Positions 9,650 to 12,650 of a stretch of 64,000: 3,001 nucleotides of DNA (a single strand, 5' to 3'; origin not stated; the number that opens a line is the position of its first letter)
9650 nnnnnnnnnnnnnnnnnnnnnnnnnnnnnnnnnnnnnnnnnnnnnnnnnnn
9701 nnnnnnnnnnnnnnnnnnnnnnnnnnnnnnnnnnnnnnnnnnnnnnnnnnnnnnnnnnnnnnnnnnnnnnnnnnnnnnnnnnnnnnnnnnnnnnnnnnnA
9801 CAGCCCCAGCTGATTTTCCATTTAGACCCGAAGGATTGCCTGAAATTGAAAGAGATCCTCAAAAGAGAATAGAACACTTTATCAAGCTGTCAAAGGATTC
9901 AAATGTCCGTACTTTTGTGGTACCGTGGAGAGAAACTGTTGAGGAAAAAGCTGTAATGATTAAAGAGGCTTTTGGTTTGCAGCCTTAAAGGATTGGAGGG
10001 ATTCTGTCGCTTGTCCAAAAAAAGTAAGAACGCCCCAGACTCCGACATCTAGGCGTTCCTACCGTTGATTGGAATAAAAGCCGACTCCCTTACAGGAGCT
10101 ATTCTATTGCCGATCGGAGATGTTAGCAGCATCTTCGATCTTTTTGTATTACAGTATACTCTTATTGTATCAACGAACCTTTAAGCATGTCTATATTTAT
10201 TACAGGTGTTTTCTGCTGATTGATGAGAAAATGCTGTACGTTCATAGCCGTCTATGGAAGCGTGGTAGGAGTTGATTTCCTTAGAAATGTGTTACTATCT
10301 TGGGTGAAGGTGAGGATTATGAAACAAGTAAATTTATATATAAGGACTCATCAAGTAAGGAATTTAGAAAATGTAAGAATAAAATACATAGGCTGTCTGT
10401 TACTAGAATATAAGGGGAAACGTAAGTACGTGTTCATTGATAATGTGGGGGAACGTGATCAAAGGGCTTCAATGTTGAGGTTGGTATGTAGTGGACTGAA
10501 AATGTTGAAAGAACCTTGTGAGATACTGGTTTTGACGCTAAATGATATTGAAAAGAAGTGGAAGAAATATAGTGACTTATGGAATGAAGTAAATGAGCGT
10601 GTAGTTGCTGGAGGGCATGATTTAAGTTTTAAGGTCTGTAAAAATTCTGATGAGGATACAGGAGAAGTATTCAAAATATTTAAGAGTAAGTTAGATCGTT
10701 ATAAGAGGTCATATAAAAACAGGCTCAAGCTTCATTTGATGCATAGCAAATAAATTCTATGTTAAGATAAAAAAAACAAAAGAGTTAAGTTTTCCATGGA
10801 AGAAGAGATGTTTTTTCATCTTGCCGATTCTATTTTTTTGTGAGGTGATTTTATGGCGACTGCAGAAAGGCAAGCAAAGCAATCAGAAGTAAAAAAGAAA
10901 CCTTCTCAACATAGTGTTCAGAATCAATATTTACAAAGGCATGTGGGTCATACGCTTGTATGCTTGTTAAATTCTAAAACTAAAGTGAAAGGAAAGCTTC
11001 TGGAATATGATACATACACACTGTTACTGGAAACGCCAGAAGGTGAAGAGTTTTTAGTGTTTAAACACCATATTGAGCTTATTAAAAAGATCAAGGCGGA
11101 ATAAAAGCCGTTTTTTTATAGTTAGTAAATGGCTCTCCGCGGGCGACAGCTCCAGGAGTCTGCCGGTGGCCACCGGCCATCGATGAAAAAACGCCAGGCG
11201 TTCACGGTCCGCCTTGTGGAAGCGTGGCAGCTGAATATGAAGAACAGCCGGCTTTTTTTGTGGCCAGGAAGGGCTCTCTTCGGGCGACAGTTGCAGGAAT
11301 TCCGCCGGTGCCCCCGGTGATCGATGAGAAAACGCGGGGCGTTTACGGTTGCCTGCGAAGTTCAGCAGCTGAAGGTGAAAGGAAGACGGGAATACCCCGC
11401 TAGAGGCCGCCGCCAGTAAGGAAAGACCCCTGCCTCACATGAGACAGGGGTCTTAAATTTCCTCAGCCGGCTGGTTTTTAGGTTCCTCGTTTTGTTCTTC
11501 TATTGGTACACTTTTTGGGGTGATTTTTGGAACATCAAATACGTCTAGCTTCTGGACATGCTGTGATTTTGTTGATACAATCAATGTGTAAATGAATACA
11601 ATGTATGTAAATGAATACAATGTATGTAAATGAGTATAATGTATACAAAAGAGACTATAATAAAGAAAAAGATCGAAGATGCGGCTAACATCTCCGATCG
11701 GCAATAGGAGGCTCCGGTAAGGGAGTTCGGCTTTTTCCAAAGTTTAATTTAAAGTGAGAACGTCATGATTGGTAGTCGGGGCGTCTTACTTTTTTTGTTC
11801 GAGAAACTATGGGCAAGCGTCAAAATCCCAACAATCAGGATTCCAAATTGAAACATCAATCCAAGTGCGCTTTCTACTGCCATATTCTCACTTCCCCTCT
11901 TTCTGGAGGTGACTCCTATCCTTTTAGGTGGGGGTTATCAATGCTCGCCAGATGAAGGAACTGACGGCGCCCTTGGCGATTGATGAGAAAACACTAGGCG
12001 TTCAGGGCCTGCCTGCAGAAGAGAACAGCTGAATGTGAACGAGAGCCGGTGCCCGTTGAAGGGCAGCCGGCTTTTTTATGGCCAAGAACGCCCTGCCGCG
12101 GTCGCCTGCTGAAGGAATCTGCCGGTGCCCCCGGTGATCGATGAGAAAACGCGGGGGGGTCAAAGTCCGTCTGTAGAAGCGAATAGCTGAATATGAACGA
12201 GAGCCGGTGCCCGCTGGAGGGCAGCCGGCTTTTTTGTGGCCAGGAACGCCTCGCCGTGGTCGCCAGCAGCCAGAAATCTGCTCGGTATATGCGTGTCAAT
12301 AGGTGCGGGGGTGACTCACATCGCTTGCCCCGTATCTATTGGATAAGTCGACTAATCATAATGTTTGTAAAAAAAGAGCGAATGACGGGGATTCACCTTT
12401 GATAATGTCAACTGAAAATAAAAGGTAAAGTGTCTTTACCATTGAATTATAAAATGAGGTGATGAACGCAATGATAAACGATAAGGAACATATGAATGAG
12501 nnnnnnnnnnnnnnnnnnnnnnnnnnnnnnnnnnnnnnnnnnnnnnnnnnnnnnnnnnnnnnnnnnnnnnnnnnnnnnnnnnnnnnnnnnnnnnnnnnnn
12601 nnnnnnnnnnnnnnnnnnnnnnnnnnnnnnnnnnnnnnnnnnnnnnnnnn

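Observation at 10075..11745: hfq paralog carried on a ~1.7-kb segment bounded by ~110-bp inverted repeats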

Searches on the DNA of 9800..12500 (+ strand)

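Call 5: search_rna_families(source=window, start=9800, end=12500, threshold=evalue, max_evalue=5, show_alignments=4)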
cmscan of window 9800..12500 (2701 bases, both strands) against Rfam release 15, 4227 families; matches with E-value up to 5: 5.
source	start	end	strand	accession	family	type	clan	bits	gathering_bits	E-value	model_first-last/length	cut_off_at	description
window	11414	11486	-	RF02371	PyrG_leader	Cis-reg; leader;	-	23.7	65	3.9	1-78/78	no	PyrG leader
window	9957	10137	+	RF01412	BsrG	Gene; sRNA;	-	21.3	55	0.028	1-259/259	no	BsrG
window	11937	12078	+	RF02883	BcKCsr2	Gene; sRNA;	-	19.8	40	0.16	1-129/129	no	Burkholderia sRNA 2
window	12045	12107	-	RF01676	P31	Gene; sRNA;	-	17.6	40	4.6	1-82/82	no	Pseudomonas sRNA P31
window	11674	11771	-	RF01412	BsrG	Gene; sRNA;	-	16.4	55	0.63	1-259/259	no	BsrG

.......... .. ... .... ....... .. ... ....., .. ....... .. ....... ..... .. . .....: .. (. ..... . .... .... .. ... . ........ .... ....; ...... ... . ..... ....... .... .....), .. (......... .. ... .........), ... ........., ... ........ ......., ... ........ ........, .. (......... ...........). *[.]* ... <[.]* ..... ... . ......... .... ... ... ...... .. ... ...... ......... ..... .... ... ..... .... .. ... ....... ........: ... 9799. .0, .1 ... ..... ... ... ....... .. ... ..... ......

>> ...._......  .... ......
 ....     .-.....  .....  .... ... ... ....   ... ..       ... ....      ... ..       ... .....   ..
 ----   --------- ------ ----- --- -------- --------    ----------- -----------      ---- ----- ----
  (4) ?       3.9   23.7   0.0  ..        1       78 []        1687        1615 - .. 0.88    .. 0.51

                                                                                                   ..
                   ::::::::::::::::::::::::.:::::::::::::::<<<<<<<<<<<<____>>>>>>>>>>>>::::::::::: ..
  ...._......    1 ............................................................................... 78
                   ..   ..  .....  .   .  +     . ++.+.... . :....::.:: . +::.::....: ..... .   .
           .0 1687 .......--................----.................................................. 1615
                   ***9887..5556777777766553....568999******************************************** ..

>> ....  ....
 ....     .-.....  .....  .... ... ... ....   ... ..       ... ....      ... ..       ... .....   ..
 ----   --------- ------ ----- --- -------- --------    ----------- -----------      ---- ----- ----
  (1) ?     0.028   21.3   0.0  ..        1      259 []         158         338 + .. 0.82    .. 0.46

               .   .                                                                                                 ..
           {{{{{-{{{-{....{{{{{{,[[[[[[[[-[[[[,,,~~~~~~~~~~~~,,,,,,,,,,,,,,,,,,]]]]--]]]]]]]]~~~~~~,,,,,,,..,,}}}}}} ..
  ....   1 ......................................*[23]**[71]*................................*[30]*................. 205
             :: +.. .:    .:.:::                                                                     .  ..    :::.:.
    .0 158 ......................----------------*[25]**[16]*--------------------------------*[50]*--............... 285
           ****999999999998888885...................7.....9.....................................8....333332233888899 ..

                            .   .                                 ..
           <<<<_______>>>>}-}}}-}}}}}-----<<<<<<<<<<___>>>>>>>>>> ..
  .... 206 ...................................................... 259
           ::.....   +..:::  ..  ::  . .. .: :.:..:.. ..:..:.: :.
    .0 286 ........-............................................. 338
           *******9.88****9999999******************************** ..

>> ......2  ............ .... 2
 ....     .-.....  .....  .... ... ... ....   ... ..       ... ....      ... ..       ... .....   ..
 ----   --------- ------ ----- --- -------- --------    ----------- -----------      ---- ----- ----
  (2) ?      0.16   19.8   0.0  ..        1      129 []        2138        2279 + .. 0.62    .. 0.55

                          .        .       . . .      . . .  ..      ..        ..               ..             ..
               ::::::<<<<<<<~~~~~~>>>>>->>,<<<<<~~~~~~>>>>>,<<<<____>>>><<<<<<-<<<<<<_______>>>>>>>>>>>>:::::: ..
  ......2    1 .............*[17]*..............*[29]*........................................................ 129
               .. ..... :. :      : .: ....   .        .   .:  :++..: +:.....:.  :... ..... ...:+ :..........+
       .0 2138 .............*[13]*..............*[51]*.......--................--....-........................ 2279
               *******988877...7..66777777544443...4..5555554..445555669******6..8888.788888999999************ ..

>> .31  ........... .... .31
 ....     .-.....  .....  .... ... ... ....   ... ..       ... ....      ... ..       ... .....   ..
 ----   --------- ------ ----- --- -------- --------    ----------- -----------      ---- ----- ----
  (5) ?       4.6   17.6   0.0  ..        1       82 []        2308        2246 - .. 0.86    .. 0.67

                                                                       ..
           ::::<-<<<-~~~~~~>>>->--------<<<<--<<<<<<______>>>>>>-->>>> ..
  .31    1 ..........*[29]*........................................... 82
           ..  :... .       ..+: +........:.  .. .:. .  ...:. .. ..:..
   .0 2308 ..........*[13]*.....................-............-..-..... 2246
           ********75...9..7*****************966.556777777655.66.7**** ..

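Call 12: search_dna_similar(query=window:11560-11900:+, collection=plasmids, mode=distant, max_rows=60, rows=spread)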
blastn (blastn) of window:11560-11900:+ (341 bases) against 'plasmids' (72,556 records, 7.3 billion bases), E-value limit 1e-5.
Records with a match: 56; places in all: 66; records where one place covers at least 80% of the query: 17.
Best place of each record, by identity: >=99% 2; 90-95% 7; 80-90% 12; 60-80% 35.
By first word of the organism name: Bacillus 56.
By predicted mobility (MOB-suite, as given by PLSDB): non-mobilizable 50; mobilizable 6.
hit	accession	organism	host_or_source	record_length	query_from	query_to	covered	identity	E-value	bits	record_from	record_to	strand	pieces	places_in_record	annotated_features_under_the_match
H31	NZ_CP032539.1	Bacillus licheniformis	Cell culture,Maotai Daqu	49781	1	341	100%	100.0%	7e-174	616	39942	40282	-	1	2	none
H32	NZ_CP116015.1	Bacillus velezensis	cell culture,Ganjang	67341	1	341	100%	100.0%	7e-174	616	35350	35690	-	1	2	none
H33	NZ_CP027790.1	Bacillus licheniformis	Cell culture,Manure compost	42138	1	341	100%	94.4%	1e-151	543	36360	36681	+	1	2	none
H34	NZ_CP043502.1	Bacillus paralicheniformis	cell culture,tomato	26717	1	341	100%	88.7%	8e-123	447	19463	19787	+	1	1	putative holin-like toxin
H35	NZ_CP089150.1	Bacillus subtilis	single cell,Nuruk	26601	1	341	100%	88.7%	8e-123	447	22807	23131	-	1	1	putative holin-like toxin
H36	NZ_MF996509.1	Bacillus glycinifermentans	-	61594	1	341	100%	88.6%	3e-122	445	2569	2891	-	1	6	none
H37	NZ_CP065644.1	Bacillus licheniformis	-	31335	37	341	89%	94.2%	1e-126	460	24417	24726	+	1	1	putative holin-like toxin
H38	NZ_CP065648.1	Bacillus licheniformis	-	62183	37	341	89%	94.2%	1e-126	460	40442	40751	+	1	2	putative holin-like toxin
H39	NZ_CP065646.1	Bacillus licheniformis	-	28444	37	341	89%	93.9%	6e-124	450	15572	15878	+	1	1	putative holin-like toxin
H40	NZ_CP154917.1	Bacillus subtilis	-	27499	37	341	89%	93.2%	2e-124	452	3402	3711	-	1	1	putative holin-like toxin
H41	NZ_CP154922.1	Bacillus subtilis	-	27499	37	341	89%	93.2%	2e-124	452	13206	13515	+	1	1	putative holin-like toxin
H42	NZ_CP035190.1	Bacillus licheniformis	cell culture,food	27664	56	341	84%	90.0%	1e-101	377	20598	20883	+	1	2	putative holin-like toxin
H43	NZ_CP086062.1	Bacillus sp. BC1-43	Sing cell,soil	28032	61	341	82%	85.9%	1e-82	313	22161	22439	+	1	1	putative holin-like toxin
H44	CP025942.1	Bacillus subtilis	Mixed culture,Chinese food lobster sauce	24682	61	341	82%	83.4%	4e-69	269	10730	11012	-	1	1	hypothetical protein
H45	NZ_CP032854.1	Bacillus subtilis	cell culture,Cheonggukjang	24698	61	341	82%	83.4%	4e-69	269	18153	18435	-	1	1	putative holin-like toxin | hypothetical protein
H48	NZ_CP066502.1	Bacillus velezensis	Single cell,Soy sauce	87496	72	341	79%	83.9%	4e-69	268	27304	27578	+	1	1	putative holin-like toxin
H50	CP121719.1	Bacillus subtilis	cell culture,Kantong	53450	107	341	69%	75.6%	5e-30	139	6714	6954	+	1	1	none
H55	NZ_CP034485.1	Bacillus subtilis subsp. subtilis NCIB 3610 = ATCC 6051 = ...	single cell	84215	107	336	67%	74.9%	2e-29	136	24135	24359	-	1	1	putative holin-like toxin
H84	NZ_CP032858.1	Bacillus subtilis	cell culture,Cheonggukjang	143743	111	236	37%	81.5%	2e-21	110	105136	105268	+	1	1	none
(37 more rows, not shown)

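Call 13: search_dna_similar(query=window:10200-11130:+, collection=plasmids, mode=distant, max_rows=40)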
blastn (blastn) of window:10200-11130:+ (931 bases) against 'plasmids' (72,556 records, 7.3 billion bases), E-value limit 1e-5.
Records with a match: 5; places in all: 6; records where one place covers at least 80% of the query: 4.
Best place of each record, by identity: >=99% 3; 95-99% 1; 60-80% 1.
By first word of the organism name: Bacillus 5.
By predicted mobility (MOB-suite, as given by PLSDB): non-mobilizable 4; mobilizable 1.
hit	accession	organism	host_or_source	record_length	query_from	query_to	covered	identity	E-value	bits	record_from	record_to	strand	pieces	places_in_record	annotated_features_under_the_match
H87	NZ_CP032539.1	Bacillus licheniformis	Cell culture,Maotai Daqu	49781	1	931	100%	99.9%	0e+0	1675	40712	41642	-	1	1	hypothetical protein | RNA chaperone Hfq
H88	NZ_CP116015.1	Bacillus velezensis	cell culture,Ganjang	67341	1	931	100%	99.9%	0e+0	1675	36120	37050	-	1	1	hypothetical protein | RNA chaperone Hfq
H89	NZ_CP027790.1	Bacillus licheniformis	Cell culture,Manure compost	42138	1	931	100%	99.6%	0e+0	1662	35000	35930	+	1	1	hypothetical protein | RNA chaperone Hfq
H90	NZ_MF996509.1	Bacillus glycinifermentans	-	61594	1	931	100%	98.1%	0e+0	1597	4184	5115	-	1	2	hypothetical protein | RNA chaperone Hfq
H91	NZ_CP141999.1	Bacillus subtilis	single cell,fermented soybean food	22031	642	889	27%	75.9%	3e-39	170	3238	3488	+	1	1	RNA chaperone Hfq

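Call 19: get_annotated_region(hit=H34, flank=1500)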
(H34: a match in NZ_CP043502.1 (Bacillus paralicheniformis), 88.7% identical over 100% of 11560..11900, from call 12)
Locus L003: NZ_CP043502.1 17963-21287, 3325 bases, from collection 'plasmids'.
description: Bacillus paralicheniformis strain A4-3 plasmid unnamed1, complete sequence
organism: Bacillus paralicheniformis (NCBI taxid 1648923)
taxonomy: Bacteria; Bacillota; Bacilli; Bacillales; Bacillaceae; Bacillus; Bacillus paralicheniformis
host: -; source: cell culture,tomato; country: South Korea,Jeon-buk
typing (MOB-suite, as given by PLSDB): mobilizable; relaxase MOBC
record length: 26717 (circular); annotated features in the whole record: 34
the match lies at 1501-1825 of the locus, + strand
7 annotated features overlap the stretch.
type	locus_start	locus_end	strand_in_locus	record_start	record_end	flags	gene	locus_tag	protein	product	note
CDS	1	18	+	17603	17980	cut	-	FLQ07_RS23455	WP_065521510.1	hypothetical protein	-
CDS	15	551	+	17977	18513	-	-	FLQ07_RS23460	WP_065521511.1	thermonuclease family protein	-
CDS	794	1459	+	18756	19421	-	-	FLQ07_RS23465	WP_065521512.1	SprT-like domain-containing protein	-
CDS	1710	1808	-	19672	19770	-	-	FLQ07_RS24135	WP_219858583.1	putative holin-like toxin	-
CDS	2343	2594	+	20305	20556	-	-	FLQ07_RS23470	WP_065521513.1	hypothetical protein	-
CDS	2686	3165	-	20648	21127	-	-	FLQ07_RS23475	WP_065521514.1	hypothetical protein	-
CDS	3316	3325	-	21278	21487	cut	-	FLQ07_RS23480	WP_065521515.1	hypothetical protein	-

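Call 20: get_annotated_region(hit=H37, flank=1500)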
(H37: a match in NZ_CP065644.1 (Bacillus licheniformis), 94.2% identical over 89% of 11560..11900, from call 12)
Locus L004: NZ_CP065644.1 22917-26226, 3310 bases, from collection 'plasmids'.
description: Bacillus licheniformis strain FDAARGOS_923 plasmid unnamed1, complete sequence
organism: Bacillus licheniformis (NCBI taxid 1402)
taxonomy: Bacteria; Bacillota; Bacilli; Bacillales; Bacillaceae; Bacillus; Bacillus licheniformis
host: -; source: -; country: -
typing (MOB-suite, as given by PLSDB): mobilizable; relaxase MOBC
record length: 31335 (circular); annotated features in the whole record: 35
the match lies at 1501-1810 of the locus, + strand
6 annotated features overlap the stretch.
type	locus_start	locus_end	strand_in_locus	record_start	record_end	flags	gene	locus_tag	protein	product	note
CDS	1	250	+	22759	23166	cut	ssb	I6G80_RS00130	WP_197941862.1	single-stranded DNA-binding protein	GO:0006310 - DNA recombination [Evidence IEA]; GO:0006281 - DNA repair [Evidence IEA]; GO:0006260 - DNA replication ...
CDS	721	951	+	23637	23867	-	-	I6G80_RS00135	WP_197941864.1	hypothetical protein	-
CDS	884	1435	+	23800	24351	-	-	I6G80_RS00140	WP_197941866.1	thermonuclease family protein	-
CDS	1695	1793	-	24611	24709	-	-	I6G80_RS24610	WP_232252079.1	putative holin-like toxin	-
CDS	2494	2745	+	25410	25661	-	-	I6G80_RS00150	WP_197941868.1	hypothetical protein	-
CDS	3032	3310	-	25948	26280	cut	-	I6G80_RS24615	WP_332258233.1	SprT-like domain-containing protein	-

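Call 21: get_annotated_region(hit=H40, flank=1500)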
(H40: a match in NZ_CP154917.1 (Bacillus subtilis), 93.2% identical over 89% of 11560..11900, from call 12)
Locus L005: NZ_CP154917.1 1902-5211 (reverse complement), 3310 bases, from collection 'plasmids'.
description: Bacillus subtilis strain FUA2231 plasmid unnamed1, complete sequence
organism: Bacillus subtilis (NCBI taxid 1423)
taxonomy: Bacteria; Bacillota; Bacilli; Bacillales; Bacillaceae; Bacillus; Bacillus subtilis
host: -; source: -; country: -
typing (MOB-suite, as given by PLSDB): non-mobilizable
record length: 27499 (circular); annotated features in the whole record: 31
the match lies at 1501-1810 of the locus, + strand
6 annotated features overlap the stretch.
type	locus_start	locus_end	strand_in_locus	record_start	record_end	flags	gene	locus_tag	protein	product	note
CDS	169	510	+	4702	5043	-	-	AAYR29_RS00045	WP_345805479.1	hypothetical protein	-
CDS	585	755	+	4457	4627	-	-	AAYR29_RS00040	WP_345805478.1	hypothetical protein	-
CDS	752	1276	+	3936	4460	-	-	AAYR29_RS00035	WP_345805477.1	thermonuclease family protein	-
CDS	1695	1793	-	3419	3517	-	-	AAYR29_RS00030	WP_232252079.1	putative holin-like toxin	-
CDS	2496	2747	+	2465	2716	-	-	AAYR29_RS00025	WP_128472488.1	hypothetical protein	-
CDS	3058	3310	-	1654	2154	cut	-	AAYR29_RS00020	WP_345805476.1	hypothetical protein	-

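Call 22: get_annotated_region(hit=H43, flank=1500)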
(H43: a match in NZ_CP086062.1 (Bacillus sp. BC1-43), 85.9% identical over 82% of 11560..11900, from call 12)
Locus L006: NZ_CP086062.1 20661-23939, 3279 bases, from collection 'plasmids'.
description: Bacillus sp. BC1-43 plasmid unnamed1, complete sequence
organism: Bacillus sp. BC1-43 (NCBI taxid 2888526)
taxonomy: Bacteria; Bacillota; Bacilli; Bacillales; Bacillaceae; Bacillus; Bacillus sp. BC1-43
host: -; source: Sing cell,soil; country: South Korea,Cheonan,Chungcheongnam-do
typing (MOB-suite, as given by PLSDB): non-mobilizable
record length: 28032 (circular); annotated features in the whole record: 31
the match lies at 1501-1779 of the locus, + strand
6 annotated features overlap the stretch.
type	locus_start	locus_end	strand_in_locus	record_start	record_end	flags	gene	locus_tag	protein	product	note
CDS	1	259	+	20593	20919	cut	-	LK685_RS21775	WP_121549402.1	hypothetical protein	-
CDS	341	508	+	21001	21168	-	-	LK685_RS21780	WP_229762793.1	hypothetical protein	-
CDS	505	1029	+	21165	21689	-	-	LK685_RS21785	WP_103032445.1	thermonuclease family protein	-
CDS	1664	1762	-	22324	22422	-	-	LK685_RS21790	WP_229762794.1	putative holin-like toxin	-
CDS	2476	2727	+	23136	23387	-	-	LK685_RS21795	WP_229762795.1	hypothetical protein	-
CDS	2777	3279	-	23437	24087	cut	-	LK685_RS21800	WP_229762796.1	SprT-like domain-containing protein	-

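Call 23: get_annotated_region(hit=H45, flank=1500)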
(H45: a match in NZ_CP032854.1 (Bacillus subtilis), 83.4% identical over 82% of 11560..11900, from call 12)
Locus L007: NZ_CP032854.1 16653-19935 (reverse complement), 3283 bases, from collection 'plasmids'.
description: Bacillus subtilis subsp. subtilis strain MH-1 plasmid unnamed1, complete sequence
organism: Bacillus subtilis (NCBI taxid 135461)
taxonomy: Bacteria; Bacillota; Bacilli; Bacillales; Bacillaceae; Bacillus; Bacillus subtilis
host: -; source: cell culture,Cheonggukjang; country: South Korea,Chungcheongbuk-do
typing (MOB-suite, as given by PLSDB): non-mobilizable
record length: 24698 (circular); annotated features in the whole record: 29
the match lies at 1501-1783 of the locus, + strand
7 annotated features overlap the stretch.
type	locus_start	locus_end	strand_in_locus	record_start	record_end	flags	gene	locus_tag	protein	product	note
CDS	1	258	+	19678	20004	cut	-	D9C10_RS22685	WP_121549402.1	hypothetical protein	-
CDS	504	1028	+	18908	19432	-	-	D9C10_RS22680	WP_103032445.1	thermonuclease family protein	-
CDS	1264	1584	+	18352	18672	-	-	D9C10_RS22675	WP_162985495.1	hypothetical protein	-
CDS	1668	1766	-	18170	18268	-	-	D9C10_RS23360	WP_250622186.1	putative holin-like toxin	-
CDS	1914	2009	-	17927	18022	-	-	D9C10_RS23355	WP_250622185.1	putative holin-like toxin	-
CDS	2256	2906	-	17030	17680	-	-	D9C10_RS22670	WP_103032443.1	SprT-like domain-containing protein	-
CDS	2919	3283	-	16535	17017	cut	-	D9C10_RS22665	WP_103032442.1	hypothetical protein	-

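Call 24: get_annotated_region(hit=H48, flank=1500)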
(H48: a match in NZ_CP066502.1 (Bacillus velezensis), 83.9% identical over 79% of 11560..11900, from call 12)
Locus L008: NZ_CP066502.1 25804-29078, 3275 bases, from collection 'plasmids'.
description: Bacillus velezensis strain ID-A02 plasmid pID-A02, complete sequence
organism: Bacillus velezensis (NCBI taxid 492670)
taxonomy: Bacteria; Bacillota; Bacilli; Bacillales; Bacillaceae; Bacillus; Bacillus velezensis
host: -; source: Single cell,Soy sauce; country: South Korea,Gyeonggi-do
typing (MOB-suite, as given by PLSDB): mobilizable; relaxase MOBQ
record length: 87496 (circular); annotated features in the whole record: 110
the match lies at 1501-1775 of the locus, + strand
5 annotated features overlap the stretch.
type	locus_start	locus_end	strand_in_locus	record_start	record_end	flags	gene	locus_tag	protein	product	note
CDS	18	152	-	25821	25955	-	-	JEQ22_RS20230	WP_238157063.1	Phr family secreted Rap phosphatase inhibitor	-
CDS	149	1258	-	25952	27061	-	-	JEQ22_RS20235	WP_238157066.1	Rap family tetratricopeptide repeat protein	-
CDS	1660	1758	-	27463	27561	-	-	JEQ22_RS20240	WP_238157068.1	putative holin-like toxin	-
CDS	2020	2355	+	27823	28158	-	-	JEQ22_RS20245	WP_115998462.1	hypothetical protein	-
CDS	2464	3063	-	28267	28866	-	-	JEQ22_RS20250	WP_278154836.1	hypothetical protein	-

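Call 25: get_annotated_region(hit=H55, flank=1500)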
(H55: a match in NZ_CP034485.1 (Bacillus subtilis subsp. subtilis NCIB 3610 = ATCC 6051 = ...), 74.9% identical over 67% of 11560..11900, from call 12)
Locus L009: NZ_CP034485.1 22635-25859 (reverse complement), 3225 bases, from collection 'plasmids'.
description: Bacillus subtilis subsp. subtilis NCIB 3610 = ATCC 6051 = DSM 10 strain NCIB 3610 plasmid unnamed, complete sequence
organism: Bacillus subtilis subsp. subtilis NCIB 3610 = ATCC 6051 = DSM 10 (NCBI taxid 535026)
taxonomy: Bacteria; Bacillota; Bacilli; Bacillales; Bacillaceae; Bacillus; Bacillus subtilis; Bacillus subtilis subsp. subtilis NCIB 3610 = ATCC 6051 = DSM 10
host: -; source: single cell; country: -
typing (MOB-suite, as given by PLSDB): non-mobilizable; replicon rep_cluster_1454
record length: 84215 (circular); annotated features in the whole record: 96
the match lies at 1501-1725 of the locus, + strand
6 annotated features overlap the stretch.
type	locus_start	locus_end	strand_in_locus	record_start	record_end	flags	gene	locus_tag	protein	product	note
CDS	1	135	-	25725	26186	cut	-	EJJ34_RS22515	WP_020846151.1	hypothetical protein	-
CDS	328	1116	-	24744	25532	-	-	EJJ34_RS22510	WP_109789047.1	GIY-YIG nuclease family protein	-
CDS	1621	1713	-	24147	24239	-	-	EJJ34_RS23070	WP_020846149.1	putative holin-like toxin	-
CDS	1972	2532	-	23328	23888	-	-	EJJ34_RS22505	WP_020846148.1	YfbR-like 5'-deoxynucleotidase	-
CDS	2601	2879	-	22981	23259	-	-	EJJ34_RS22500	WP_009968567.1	thioredoxin family protein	-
CDS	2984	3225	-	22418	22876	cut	-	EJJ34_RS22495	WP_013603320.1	nucleoside 2-deoxyribosyltransferase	-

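Call 26: get_annotated_region(hit=H50, flank=1500)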
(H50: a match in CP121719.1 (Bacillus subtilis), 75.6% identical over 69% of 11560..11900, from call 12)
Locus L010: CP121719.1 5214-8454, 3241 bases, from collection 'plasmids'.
description: Bacillus subtilis strain PRO73 plasmid unnamed1, complete sequence
organism: Bacillus subtilis (NCBI taxid 1423)
taxonomy: Bacteria; Bacillota; Bacilli; Bacillales; Bacillaceae; Bacillus; Bacillus subtilis
host: -; source: cell culture,Kantong; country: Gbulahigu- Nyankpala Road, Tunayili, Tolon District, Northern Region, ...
typing (MOB-suite, as given by PLSDB): non-mobilizable
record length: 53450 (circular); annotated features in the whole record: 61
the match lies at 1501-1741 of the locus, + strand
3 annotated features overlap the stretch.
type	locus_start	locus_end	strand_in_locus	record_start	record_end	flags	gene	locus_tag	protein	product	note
CDS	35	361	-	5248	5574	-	-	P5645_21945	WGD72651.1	hypothetical protein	-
CDS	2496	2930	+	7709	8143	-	-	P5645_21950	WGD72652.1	hypothetical protein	-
CDS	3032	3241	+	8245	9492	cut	-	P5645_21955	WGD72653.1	DUF5068 domain-containing protein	-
